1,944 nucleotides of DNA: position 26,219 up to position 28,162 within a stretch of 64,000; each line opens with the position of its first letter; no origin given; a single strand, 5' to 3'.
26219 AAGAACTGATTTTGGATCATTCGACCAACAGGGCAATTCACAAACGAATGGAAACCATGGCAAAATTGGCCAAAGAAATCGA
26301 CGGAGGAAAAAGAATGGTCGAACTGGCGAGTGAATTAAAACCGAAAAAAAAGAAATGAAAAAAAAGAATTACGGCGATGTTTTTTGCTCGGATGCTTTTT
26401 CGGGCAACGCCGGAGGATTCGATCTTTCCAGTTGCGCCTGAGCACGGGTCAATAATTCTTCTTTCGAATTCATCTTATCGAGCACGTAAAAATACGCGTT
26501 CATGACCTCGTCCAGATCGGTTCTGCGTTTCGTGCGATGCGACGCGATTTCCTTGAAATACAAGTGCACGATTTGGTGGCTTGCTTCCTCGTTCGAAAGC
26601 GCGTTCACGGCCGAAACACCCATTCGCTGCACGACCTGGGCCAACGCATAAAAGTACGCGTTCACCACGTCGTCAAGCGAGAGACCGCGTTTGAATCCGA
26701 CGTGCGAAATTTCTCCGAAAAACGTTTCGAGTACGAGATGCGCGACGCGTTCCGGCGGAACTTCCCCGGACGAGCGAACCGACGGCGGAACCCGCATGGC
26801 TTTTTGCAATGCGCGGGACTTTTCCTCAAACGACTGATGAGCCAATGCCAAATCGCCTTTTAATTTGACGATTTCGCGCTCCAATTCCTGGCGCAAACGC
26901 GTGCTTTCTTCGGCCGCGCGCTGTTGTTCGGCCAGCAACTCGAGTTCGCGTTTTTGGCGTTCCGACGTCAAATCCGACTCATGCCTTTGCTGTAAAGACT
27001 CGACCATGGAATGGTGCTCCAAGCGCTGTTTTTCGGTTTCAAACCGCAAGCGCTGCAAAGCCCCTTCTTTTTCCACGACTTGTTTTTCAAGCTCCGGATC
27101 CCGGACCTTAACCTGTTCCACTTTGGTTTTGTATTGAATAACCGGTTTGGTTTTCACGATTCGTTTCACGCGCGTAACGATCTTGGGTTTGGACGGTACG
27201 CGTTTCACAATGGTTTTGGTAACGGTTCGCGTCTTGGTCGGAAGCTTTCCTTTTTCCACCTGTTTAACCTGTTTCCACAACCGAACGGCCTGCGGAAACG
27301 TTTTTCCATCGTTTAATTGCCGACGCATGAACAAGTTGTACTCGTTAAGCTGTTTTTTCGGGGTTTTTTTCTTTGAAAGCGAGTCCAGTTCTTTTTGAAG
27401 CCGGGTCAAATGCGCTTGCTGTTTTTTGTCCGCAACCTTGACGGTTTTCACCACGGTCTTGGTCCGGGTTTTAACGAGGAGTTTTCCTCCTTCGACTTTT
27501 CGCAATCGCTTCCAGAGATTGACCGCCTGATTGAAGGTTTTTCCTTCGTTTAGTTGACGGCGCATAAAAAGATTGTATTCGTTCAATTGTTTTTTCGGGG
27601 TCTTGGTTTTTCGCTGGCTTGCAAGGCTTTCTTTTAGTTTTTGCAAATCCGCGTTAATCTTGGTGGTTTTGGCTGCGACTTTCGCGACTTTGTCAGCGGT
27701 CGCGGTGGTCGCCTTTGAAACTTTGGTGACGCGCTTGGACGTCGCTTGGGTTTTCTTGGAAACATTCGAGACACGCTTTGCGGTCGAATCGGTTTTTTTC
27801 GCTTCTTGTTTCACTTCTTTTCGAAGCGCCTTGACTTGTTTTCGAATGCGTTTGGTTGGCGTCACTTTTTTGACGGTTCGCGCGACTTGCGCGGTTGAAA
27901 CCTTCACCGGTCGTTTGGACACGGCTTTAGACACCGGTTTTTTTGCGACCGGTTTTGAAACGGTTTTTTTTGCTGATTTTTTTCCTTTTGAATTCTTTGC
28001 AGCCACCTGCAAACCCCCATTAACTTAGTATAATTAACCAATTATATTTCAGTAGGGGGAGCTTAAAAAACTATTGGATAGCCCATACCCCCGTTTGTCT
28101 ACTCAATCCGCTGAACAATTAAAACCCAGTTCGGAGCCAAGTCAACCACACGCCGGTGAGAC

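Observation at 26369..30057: Conserved-strand module orc1/cdc6 then Arg-rich MTase-like gene then lysine-rich chromatin-like gene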

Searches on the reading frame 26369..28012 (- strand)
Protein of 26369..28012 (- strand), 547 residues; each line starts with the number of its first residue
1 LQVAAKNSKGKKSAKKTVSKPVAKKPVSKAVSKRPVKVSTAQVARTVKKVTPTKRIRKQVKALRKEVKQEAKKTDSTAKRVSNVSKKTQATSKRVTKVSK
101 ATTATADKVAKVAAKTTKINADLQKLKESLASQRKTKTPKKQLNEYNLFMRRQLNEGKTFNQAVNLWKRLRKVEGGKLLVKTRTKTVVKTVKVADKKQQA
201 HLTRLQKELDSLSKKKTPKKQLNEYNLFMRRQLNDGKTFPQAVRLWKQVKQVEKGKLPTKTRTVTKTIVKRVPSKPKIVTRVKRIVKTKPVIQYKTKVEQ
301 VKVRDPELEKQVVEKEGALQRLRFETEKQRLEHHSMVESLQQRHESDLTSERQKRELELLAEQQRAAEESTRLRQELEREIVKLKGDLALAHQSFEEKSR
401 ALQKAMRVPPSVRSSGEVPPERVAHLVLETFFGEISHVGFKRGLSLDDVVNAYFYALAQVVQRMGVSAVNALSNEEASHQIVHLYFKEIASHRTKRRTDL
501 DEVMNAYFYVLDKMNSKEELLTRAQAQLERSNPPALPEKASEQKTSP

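Call 3: search_protein_families(library=pfam, proteins=[window:26369-28012:-], max_evalue=1)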
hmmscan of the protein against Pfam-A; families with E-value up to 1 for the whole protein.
window:26369-28012:- (547 aa): 2 families
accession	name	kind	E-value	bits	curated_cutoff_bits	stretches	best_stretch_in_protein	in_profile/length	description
PF16830.10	NBD94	-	0.025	15.5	25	0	195-234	14-53/91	Nucleotide-Binding Domain 94 of RH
PF10157.14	BORCS6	-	0.79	10.4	35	1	56-128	12-85/101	BLOC-1-related complex sub-unit 6 C-terminal helix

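Call 4: search_protein_families(library=ncbifam, proteins=[window:26369-28012:-], max_evalue=1)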
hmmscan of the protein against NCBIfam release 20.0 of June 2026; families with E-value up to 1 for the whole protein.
window:26369-28012:- (547 aa): 1 family
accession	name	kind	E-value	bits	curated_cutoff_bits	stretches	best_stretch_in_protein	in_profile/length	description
NF003034.1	PRK03918.1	equivalog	0.33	8.8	700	0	53-381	167-495/878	DNA double-strand break repair ATPase Rad50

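Call 9: find_homologous_proteins(query=window:26369-28012:-, max_evalue=0.01)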
Query window:26369-28012:- (547 aa): 26 proteins with E <= 0.01 among 8000 candidates.
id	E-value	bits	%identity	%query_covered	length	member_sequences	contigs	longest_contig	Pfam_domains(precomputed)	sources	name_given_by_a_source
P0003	0.0e+0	1112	100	100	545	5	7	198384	-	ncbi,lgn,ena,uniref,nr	ncbi:MAG: hypothetical protein J4215_01100 [Candidatus Diapherotrites archaeon]|uniref:Uncharacteriz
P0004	4.1e-149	516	56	94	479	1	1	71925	-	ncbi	-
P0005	3.8e-107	377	48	63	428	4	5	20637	-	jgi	jgi:hypothetical protein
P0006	5.2e-52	196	31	78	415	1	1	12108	-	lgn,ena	-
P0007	3.7e-51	193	39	36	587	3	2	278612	-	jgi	-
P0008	9.9e-45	172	35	65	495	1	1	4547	-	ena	-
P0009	1.9e-40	158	46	27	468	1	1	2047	-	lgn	-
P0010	2.3e-38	151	36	56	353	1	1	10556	-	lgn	-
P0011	2.5e-38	151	33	87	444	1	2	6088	-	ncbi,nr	ncbi:hypothetical protein KKE06_02150 [Candidatus Micrarchaeota archaeon]|nr:hypothetical protein [C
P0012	3.3e-36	144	33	63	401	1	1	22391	-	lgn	-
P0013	4.2e-36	143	33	54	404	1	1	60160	-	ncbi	-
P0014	1.0e-35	142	36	26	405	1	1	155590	-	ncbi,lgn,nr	ncbi:MAG: hypothetical protein PHQ98_00695 [Candidatus ainarchaeum sp.]|nr:hypothetical protein [Can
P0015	1.1e-35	142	31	73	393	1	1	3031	-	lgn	-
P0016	4.3e-34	137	37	21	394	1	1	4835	-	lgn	-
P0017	3.5e-30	124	38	18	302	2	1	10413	-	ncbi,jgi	jgi:hypothetical protein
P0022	8.0e-23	99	33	44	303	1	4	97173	-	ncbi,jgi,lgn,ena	-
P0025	1.2e-21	96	31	41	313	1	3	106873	-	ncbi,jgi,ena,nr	ncbi:MAG TPA: hypothetical protein PKK60_01275 [archaeon]|nr:hypothetical protein [archaeon]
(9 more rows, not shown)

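Call 11: find_encoding_contigs(protein=P0004, flank=6000, max_places=2)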
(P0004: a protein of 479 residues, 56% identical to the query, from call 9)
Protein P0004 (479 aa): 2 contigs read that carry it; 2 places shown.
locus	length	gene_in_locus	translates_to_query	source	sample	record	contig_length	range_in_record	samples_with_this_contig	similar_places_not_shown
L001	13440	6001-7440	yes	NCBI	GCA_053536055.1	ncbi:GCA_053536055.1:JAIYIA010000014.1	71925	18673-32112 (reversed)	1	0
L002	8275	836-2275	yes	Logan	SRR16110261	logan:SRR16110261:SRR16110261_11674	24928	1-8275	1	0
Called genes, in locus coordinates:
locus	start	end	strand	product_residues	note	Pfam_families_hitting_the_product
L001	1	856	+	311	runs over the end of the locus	PF02729:OTCace_N, PF00185:OTCace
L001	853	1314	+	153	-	PF01948:PyrI, PF02748:PyrI_C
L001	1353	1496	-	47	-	-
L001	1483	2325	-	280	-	PF01261:AP_endonuc_2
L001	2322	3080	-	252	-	PF00535:Glycos_transf_2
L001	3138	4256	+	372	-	PF01637:ATPase_2, PF13191:AAA_16, PF00004:AAA, PF13401:AAA_22, PF22703:Cdc6_lid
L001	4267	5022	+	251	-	-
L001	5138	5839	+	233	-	-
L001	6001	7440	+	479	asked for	-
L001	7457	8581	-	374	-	PF13528:Glyco_trans_1_3, PF04101:Glyco_tran_28_C, PF13528:Glyco_trans_1_3 (weak)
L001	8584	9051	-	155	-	-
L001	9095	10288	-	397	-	PF01926:MMR_HSR1, PF02421:FeoB_N (weak), PF08438:YGR210-like_G4, PF02824:TGS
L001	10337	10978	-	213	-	-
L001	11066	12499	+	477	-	PF03215:Rad17 (weak), PF00004:AAA, PF07724:AAA_2 (weak), PF21960:RCF1-5-like_lid, PF22608:DNAX_ATPase_lid (faint), PF25361:AAA_lid_RFC1 (faint)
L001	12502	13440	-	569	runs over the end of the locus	PF03483:B3_4, PF03484:B5, PF17759:tRNA_synthFbeta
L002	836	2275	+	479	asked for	-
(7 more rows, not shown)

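Call 12: find_encoding_contigs(protein=P0007, flank=6000, max_places=2)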
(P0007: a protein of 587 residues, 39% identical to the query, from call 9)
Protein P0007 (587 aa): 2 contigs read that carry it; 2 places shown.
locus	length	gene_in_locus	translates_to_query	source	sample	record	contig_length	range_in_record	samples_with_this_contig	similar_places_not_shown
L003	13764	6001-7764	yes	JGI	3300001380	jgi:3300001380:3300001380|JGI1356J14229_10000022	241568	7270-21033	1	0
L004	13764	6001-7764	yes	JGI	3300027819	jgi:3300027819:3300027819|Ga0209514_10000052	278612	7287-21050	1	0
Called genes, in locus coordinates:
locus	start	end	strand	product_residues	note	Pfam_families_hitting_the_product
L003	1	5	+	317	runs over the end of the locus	PF01180:DHO_dh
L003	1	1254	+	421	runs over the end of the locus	PF01979:Amidohydro_1, PF12890:DHOase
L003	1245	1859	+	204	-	PF00156:Pribosyltran (weak)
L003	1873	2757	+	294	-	PF00215:OMPdecase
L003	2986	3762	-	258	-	PF00535:Glycos_transf_2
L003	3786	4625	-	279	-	PF01261:AP_endonuc_2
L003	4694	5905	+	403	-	PF01637:ATPase_2, PF13191:AAA_16, PF00004:AAA, PF13401:AAA_22, PF22703:Cdc6_lid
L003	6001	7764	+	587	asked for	-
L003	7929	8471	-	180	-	-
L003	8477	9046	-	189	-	-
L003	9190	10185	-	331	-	PF02661:Fic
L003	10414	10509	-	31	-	-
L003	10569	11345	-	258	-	PF02517:Rce1-like (weak)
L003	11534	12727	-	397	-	PF01926:MMR_HSR1, PF02421:FeoB_N (faint), PF08438:YGR210-like_G4, PF02824:TGS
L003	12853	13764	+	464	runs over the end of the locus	PF03215:Rad17 (faint), PF00004:AAA, PF21960:RCF1-5-like_lid (weak)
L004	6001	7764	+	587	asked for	-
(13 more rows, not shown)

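Call 13: find_encoding_contigs(protein=P0014, flank=6000, max_places=2)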
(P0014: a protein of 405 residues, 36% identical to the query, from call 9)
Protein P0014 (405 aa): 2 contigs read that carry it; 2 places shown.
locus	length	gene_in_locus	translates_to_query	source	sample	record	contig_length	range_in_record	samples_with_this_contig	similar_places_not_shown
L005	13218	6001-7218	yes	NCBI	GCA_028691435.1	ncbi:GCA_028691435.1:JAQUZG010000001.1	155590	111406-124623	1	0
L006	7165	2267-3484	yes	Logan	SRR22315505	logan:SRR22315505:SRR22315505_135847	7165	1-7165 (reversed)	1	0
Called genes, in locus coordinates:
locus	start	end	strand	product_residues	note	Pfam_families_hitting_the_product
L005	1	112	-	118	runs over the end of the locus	-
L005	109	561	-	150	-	-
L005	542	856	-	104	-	-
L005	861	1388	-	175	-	-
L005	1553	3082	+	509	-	PF01409:tRNA-synt_2d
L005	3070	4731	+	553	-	PF18262:PhetRS_B1 (faint), PF03483:B3_4 (weak), PF03484:B5, PF17759:tRNA_synthFbeta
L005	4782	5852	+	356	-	PF13191:AAA_16 (faint), PF00004:AAA (weak), PF09848:SLFN-g3_helicase (weak), PF13401:AAA_22, PF22703:Cdc6_lid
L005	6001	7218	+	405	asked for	-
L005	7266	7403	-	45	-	-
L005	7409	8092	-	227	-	PF13483:Lactamase_B_3, PF12706:Lactamase_B_2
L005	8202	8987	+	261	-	-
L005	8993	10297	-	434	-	PF05496:RuvB_N (weak), PF00004:AAA, PF08519:RFC1 (faint), PF21960:RCF1-5-like_lid (weak)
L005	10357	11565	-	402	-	PF01926:MMR_HSR1, PF02421:FeoB_N (faint), PF08438:YGR210-like_G4, PF02824:TGS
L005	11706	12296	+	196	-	-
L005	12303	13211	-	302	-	PF23023:Anti-Pycsar_Apyc1, PF13691:Lactamase_B_4 (weak), PF12706:Lactamase_B_2 (faint)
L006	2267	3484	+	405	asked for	-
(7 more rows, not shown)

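Call 15: find_encoding_contigs(protein=P0022, flank=5000, max_places=1)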
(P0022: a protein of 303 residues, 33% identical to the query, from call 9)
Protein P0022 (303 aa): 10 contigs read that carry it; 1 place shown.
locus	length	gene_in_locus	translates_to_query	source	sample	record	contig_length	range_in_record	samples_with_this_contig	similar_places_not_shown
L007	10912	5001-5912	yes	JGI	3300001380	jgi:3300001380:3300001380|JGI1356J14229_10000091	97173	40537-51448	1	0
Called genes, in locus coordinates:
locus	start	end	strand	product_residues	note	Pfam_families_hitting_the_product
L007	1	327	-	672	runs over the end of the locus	-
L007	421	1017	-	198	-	PF00160:Pro_isomerase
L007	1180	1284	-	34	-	-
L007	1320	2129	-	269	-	PF13646:HEAT_2 (faint)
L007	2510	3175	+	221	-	PF09335:VTT_dom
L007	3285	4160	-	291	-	PF12838:Fer4_7 (faint), PF00037:Fer4, PF12797:Fer4_2 (faint), PF12837:Fer4_6, PF13237:Fer4_10, PF14697:Fer4_21 (weak), PF13187:Fer4_9 (weak), PF27217:AF_0155, +2 more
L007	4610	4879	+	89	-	PF14333:DUF4389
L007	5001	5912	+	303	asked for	-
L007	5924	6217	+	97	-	-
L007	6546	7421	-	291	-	PF13620:CarboxypepD_reg, PF08308:PEGA (faint), PF13620:CarboxypepD_reg (weak), PF13715:CarbopepD_reg_2 (weak)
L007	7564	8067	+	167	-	PF12724:Flavodoxin_5 (faint), PF03358:FMN_red (weak)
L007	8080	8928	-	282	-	-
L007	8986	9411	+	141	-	-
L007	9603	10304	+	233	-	PF00596:Aldolase_II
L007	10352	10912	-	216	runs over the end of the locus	PF24367:DUF7523 (weak), PF13840:ACT_7 (weak)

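Call 16: find_encoding_contigs(protein=P0025, flank=5000, max_places=1)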
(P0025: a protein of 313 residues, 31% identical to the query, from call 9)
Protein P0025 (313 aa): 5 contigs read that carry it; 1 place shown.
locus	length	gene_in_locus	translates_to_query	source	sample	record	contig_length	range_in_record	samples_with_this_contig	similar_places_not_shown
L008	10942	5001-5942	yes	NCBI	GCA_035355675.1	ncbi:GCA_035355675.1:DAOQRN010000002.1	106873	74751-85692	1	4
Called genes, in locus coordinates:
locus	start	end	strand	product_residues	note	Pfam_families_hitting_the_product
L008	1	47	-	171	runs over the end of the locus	-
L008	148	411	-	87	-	-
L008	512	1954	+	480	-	PF01409:tRNA-synt_2d, PF00152:tRNA-synt_2 (faint)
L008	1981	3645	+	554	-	PF03484:B5, PF17759:tRNA_synthFbeta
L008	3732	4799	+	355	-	PF01637:ATPase_2, PF13191:AAA_16, PF24883:NPHP3_N (faint), PF00004:AAA (weak), PF13401:AAA_22, PF22606:Cdc6-ORC-like_ATPase_lid (weak), PF22703:Cdc6_lid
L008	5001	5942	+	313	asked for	-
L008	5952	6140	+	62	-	-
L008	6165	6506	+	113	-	-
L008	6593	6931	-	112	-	PF01741:MscL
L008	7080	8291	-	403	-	PF01926:MMR_HSR1, PF08438:YGR210-like_G4, PF02824:TGS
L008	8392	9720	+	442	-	PF00004:AAA, PF21960:RCF1-5-like_lid, PF22608:DNAX_ATPase_lid (faint), PF08519:RFC1 (faint)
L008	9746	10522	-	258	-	-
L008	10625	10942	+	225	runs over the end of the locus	PF13483:Lactamase_B_3, PF12706:Lactamase_B_2 (weak)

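Call 17: find_encoding_contigs(protein=P0013, flank=5000, max_places=1)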
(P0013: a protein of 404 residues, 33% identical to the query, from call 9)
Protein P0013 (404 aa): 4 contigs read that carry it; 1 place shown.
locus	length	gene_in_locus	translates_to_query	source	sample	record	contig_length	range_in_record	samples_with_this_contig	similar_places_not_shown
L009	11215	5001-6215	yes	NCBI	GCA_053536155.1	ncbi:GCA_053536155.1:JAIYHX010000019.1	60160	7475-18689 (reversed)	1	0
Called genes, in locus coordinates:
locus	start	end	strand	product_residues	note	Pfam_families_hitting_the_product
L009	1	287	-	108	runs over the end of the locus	-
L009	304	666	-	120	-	-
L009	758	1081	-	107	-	-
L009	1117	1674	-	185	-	-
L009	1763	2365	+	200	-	PF00881:Nitroreductase, PF14512:TM1586_NiRdase (faint)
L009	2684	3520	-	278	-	PF01261:AP_endonuc_2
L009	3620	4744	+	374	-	PF01637:ATPase_2, PF13191:AAA_16, PF00004:AAA, PF09848:SLFN-g3_helicase (weak), PF13401:AAA_22, PF22703:Cdc6_lid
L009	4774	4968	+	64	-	-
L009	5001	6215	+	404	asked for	-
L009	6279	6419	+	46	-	-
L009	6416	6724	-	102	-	-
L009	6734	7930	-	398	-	PF01926:MMR_HSR1, PF02421:FeoB_N (faint), PF08438:YGR210-like_G4, PF02824:TGS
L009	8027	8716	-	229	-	-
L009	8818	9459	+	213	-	PF01209:Ubie_methyltran, PF13649:Methyltransf_25, PF13847:Methyltransf_31, PF08241:Methyltransf_11, PF08242:Methyltransf_12 (weak)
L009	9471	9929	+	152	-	PF04191:PEMT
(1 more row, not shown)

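Call 37: find_related_loci(query=A2, collection=genome_contigs, flank=6000)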
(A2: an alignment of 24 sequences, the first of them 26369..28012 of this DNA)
Query A2 (547 aa) in genome_contigs; peptide patterns used: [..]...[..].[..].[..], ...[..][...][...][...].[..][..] (x = any residue, [..] = any of these).
99 stretches matched a pattern; 54 encode a relative of the query (tblastn E <= 1e-3); 50 distinct loci.
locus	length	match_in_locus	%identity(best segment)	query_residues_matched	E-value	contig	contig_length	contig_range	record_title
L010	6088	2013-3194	33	52-526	8e-50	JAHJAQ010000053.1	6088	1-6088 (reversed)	MAG: Candidatus Micrarchaeota archaeon isolate Modern_marine.mb.22 Modern_marine.mb.22_k141_792963, whole genome shotgun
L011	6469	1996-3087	29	100-515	2e-40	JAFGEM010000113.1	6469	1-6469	MAG: Candidatus Iainarchaeum archaeon isolate Zod_Metabat.1228 k87_12419342, whole genome shotgun sequence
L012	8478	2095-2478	38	418-532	2e-25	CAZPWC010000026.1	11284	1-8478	MAG TPA_asm: uncultured archaeon isolate SRP178699_co1_643 genome assembly, contig: NODE_7827_length_11284_cov_6.707365,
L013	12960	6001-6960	44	114-518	5e-24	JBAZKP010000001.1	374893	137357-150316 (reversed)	MAG: archaeon isolate SO_2017_LW4_146 scaffold_74_c1_LW137-91_2017, whole genome shotgun sequence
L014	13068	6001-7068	36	75-546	1e-23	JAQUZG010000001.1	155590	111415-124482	MAG: Candidatus ainarchaeum sp. isolate STD2_255 NODE_238_length_155590_cov_19.080000_Sandtown_D2, whole genome shotgun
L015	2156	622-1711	27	76-518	5e-32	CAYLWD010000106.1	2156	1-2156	MAG TPA_asm: uncultured archaeon isolate SRP178699_co1_628 genome assembly, contig: NODE_89917_length_2156_cov_4.623513,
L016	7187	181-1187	27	118-524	1e-31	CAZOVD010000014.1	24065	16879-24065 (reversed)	MAG TPA_asm: uncultured archaeon isolate SRP193661_co2_56 genome assembly, contig: NODE_1930_length_24065_cov_6.809121,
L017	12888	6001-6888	38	99-515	1e-21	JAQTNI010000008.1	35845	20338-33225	MAG: Candidatus ainarchaeum sp. isolate STA_60 NODE_2282_length_35845_cov_3.592026_Sandtown_A, whole genome shotgun sequ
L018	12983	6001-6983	28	120-518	7e-31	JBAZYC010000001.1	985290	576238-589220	MAG: archaeon isolate SO_2017_GW1_71 NODE_17_length_985290_cov_1.729804_OW334_2017, whole genome shotgun sequence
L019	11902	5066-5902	41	52-526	2e-21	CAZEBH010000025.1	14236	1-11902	MAG TPA_asm: uncultured archaeon isolate SRP302447_co1_795 genome assembly, contig: NODE_11343_length_14236_cov_6.301107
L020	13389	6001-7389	27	30-533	7e-36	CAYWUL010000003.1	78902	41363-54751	MAG TPA_asm: uncultured archaeon isolate SRP178699_co2_500 genome assembly, contig: NODE_64_length_78902_cov_9.697198, w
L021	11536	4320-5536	28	83-520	2e-30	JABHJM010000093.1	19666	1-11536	MAG: Candidatus Iainarchaeum archaeon isolate SI037_bin87 k141_2291733, whole genome shotgun sequence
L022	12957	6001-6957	33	122-518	1e-20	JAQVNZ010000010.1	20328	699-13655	MAG: Candidatus ainarchaeum sp. isolate STF1_169 NODE_6479_length_20328_cov_4.119549_Sandtown_F1, whole genome shotgun s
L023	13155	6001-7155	30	61-542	8e-39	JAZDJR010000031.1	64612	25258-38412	MAG: Candidatus Micrarchaeota archaeon isolate MEGAHIT-group-0.496 k141_4109566, whole genome shotgun sequence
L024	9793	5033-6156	26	108-524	2e-30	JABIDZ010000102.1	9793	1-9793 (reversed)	MAG: Candidatus Iainarchaeum archaeon isolate SI048_bin86 k141_638463, whole genome shotgun sequence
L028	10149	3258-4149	25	142-522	1e-28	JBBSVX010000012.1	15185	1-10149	MAG: archaeon isolate H43-bin240_1 H43_bin240_1_000000000012, whole genome shotgun sequence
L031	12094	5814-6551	32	112-463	2e-18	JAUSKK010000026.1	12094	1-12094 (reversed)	MAG: Candidatus Iainarchaeum archaeon isolate E14_metabat.bin.47 E14_k141_127233, whole genome shotgun sequence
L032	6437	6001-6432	39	52-301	9e-18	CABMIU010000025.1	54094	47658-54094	uncultured archaeon isolate LFW-281_4 genome assembly, contig: LFW2814_31, whole genome shotgun sequence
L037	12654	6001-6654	38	55-460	1e-15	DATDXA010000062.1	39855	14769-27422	MAG TPA_asm: archaeon isolate SMAG_U8126 k141_1477877, whole genome shotgun sequence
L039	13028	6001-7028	40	61-521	1e-15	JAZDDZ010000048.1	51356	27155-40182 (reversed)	MAG: Candidatus Iainarchaeum archaeon isolate MEGAHIT-group-0.115 k141_12410955, whole genome shotgun sequence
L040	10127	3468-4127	37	52-511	4e-15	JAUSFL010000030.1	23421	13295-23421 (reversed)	MAG: Candidatus Iainarchaeum archaeon isolate E14_maxbin.308 E14_k141_1285881, whole genome shotgun sequence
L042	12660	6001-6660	67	55-460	1e-14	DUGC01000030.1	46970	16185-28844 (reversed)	MAG TPA_asm: Candidatus Iainarchaeum archaeon isolate UBA10205 contig_35212, whole genome shotgun sequence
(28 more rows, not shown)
